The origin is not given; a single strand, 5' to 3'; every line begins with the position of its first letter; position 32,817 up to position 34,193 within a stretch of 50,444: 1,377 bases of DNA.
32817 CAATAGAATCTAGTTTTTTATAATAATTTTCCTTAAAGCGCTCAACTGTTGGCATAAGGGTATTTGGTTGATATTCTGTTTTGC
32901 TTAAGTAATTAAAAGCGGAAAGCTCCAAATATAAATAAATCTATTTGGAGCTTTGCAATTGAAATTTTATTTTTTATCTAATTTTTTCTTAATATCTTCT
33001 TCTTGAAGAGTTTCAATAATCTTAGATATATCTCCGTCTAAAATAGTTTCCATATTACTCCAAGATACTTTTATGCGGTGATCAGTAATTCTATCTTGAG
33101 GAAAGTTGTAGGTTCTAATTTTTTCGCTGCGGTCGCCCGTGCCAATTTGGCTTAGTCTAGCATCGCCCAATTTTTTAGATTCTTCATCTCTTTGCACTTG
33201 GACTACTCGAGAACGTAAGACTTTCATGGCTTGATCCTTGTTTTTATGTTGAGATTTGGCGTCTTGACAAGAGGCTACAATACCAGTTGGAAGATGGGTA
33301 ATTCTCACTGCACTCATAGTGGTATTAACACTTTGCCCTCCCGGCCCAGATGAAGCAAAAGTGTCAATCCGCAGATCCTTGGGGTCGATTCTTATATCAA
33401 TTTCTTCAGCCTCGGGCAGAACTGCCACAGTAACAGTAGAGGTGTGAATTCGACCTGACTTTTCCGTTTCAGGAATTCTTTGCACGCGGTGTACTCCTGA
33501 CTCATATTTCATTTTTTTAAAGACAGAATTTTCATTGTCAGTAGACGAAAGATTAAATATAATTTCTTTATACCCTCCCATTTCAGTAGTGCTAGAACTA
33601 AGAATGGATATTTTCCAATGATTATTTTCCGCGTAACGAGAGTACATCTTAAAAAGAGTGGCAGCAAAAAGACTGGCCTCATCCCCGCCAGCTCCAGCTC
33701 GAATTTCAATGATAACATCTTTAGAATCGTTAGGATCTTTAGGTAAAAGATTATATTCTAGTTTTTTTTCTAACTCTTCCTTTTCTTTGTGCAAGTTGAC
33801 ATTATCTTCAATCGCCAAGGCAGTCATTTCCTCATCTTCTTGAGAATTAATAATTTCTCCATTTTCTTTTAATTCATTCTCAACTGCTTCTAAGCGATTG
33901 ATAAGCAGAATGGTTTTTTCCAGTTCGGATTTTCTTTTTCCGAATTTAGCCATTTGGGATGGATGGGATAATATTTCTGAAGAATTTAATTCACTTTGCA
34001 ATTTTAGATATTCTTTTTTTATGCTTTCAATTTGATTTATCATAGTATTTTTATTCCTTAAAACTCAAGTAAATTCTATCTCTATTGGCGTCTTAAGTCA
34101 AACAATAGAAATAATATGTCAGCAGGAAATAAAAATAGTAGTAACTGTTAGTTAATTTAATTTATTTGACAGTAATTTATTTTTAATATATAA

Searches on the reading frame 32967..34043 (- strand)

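Call 37: search_protein_families(library=pfam, proteins=[window:32967-34043:-])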
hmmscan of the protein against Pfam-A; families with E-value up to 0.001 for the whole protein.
window:32967-34043:- (358 aa): 2 families
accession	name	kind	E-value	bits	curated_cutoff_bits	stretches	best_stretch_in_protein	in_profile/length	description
PF03462.23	PCRF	-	7.2e-65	218.9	24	1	8-206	1-194/194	PCRF domain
PF00472.26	RF-1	-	4.2e-42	143.2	35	1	213-323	1-116/116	RF-1 domain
